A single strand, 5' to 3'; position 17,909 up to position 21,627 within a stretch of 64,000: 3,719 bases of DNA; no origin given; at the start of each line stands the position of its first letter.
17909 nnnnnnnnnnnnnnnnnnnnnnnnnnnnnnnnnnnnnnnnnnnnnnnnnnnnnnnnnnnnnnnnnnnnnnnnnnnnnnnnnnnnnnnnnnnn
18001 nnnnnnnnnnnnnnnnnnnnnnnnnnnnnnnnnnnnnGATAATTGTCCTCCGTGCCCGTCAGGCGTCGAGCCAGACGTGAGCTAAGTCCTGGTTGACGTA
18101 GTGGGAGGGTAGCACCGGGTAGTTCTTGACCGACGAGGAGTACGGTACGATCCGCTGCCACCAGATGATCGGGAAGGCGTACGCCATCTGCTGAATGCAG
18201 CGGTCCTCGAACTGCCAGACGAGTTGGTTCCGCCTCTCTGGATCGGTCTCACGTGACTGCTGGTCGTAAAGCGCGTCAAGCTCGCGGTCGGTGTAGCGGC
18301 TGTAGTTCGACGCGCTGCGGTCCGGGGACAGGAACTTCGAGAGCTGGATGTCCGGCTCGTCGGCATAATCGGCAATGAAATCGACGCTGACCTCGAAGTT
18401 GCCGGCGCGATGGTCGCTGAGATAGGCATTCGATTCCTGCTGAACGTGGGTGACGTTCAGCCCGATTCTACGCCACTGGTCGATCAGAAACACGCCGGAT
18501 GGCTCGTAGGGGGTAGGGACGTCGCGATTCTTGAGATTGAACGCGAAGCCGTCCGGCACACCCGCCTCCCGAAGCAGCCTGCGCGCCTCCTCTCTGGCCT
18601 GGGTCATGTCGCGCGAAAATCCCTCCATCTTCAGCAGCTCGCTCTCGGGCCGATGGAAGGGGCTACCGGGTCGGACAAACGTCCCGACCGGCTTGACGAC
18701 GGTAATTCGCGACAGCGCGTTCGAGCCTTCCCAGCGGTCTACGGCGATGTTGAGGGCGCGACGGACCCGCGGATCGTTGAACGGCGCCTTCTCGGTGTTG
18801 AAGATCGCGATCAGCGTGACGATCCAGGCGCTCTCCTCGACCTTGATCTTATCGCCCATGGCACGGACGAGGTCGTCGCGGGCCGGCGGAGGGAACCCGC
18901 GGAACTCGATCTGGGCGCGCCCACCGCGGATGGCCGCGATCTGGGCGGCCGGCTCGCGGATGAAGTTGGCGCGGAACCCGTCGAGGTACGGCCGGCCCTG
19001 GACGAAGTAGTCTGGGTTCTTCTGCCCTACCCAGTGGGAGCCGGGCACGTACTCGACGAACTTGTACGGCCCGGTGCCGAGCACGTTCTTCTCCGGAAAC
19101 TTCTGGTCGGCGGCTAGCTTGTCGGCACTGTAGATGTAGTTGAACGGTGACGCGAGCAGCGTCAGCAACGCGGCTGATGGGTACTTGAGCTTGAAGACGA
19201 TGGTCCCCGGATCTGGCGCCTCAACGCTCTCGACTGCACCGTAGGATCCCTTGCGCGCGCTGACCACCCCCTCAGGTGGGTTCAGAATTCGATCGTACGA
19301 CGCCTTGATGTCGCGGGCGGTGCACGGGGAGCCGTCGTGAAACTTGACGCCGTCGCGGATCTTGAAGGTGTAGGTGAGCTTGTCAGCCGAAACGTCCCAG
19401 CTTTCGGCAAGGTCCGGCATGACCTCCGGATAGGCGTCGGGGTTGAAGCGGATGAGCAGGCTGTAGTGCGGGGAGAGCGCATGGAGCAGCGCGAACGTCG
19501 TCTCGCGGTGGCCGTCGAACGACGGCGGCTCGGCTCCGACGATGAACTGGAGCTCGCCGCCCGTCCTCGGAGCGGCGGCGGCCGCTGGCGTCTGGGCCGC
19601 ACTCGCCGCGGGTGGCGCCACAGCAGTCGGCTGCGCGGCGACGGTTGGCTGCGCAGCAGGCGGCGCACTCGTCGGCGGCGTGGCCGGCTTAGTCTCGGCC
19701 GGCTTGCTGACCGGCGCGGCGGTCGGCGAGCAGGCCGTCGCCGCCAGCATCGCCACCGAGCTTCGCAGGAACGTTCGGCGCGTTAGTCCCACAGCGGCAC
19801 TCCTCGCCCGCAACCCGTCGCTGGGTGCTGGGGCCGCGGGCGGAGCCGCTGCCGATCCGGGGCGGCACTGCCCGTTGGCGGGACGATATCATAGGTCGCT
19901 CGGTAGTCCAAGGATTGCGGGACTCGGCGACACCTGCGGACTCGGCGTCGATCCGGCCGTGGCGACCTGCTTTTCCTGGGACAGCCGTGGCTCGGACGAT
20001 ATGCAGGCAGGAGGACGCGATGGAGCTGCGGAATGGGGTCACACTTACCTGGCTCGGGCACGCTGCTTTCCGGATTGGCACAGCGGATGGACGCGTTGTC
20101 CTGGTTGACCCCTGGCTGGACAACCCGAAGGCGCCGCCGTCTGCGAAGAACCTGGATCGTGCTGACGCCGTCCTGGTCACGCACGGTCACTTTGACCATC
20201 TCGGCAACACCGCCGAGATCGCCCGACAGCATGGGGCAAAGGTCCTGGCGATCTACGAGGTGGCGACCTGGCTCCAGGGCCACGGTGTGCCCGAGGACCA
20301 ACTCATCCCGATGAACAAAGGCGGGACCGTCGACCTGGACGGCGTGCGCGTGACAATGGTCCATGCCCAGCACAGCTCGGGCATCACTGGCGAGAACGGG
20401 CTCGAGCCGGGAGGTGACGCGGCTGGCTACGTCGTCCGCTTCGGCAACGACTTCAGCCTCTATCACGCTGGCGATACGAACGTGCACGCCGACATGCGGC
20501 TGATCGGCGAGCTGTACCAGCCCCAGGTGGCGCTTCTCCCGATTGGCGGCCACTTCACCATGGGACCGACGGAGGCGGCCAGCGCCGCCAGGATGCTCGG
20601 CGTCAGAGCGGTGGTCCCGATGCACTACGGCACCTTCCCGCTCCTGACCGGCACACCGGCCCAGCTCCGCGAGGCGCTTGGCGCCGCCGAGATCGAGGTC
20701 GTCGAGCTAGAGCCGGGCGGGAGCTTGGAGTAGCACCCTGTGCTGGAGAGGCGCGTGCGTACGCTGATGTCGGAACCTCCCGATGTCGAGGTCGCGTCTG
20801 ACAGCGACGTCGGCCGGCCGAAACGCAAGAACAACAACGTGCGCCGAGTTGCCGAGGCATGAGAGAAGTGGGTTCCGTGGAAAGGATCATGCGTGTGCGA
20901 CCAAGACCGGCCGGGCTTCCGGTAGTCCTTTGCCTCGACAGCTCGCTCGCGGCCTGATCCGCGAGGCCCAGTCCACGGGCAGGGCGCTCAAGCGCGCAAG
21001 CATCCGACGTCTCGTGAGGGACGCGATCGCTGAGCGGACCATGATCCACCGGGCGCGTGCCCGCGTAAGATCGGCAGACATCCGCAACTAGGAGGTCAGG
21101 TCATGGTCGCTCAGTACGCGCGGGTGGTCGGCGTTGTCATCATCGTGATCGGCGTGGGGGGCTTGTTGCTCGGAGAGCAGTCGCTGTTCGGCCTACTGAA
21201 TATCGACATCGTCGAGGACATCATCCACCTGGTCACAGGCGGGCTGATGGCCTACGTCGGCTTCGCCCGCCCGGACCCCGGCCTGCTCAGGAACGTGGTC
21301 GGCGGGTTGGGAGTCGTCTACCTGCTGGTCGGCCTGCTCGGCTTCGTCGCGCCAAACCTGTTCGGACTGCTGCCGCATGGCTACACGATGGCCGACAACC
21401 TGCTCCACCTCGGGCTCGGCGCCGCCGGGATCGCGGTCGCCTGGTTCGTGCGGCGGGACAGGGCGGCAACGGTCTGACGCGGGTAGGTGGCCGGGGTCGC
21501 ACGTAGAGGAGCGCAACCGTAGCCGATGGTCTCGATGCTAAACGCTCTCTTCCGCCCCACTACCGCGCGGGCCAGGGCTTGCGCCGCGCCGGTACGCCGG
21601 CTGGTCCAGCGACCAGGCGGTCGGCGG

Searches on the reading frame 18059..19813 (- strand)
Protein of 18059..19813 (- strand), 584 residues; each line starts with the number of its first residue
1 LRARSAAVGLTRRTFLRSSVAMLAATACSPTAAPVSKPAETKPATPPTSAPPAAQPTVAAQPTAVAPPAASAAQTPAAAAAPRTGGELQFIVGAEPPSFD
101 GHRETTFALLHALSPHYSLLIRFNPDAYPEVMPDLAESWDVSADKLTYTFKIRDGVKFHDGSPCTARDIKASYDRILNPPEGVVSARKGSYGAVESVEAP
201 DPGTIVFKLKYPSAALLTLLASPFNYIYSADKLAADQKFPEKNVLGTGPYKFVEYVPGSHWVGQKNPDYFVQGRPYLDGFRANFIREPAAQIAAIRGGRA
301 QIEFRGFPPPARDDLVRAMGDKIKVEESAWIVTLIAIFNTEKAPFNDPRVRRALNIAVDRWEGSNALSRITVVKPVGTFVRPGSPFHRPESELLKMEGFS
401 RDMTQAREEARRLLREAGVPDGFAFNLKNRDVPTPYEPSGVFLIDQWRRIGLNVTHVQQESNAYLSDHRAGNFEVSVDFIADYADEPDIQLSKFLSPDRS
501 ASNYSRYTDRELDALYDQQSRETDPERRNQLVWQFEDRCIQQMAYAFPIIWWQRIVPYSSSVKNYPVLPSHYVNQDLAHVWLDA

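Call 48: search_protein_families(library=pfam, proteins=[window:18059-19813:-], max_evalue=0.00001)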
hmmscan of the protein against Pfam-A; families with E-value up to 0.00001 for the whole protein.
window:18059-19813:- (584 aa): 1 family
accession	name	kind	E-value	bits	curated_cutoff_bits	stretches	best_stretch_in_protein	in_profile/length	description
PF00496.27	SBP_bac_5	-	5.9e-76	256.4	32.4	1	130-499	1-365/368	Bacterial extracellular solute-binding proteins, family 5 Middle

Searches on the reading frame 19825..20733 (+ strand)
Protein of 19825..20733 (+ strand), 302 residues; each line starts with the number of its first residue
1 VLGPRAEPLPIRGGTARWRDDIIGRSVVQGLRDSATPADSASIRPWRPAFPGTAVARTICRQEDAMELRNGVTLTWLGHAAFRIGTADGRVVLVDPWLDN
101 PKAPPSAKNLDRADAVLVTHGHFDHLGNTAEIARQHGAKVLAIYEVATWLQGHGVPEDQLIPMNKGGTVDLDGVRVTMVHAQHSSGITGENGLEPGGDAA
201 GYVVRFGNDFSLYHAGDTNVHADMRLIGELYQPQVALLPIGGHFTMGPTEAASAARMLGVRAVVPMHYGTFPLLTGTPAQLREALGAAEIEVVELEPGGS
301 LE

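Call 48: search_protein_families(library=pfam, proteins=[window:19825-20733:+], max_evalue=0.00001)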
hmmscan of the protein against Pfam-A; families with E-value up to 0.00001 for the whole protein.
window:19825-20733:+ (302 aa): 3 families
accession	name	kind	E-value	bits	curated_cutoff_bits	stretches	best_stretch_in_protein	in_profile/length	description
PF12706.13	Lactamase_B_2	-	1.5e-31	110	27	1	91-268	2-200/200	Beta-lactamase superfamily domain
PF13483.12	Lactamase_B_3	-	1.1e-25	90.9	24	1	73-267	1-160/160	Beta-lactamase superfamily domain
PF00753.33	Lactamase_B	-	3.3e-11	43.9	22.7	1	75-258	2-187/196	Metallo-beta-lactamase superfamily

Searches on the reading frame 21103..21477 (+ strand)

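Call 48: search_protein_families(library=pfam, proteins=[window:21103-21477:+], max_evalue=0.00001)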
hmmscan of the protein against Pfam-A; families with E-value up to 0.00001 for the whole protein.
window:21103-21477:+ (124 aa): 1 family
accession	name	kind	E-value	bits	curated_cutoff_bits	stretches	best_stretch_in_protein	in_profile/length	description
PF14325.12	DUF4383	-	7.6e-09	36.3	27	0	5-54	75-124/125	Domain of unknown function (DUF4383)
